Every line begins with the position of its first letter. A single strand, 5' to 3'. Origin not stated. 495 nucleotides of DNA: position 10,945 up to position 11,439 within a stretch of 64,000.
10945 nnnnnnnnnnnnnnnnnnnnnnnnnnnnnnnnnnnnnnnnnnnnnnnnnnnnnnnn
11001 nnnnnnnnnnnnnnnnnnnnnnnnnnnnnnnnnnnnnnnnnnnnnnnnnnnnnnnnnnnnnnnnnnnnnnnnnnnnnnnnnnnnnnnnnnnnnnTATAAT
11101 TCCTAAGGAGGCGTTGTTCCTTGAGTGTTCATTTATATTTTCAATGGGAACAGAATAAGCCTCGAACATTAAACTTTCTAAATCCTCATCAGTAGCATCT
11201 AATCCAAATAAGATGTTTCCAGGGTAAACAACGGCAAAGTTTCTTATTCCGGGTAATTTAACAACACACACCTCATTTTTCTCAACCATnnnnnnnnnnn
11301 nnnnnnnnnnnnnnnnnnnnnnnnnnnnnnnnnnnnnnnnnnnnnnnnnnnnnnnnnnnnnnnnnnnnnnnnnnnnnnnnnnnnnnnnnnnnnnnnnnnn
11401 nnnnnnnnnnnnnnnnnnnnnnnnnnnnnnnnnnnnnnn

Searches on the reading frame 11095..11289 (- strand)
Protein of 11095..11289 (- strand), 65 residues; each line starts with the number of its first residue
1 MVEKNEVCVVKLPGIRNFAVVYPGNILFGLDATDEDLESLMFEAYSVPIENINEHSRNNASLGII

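Call 74: search_protein_families(library=pfam, proteins=[window:11095-11289:-], max_evalue=10)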
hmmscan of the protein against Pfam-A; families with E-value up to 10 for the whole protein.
seq(65 aa): 0 families
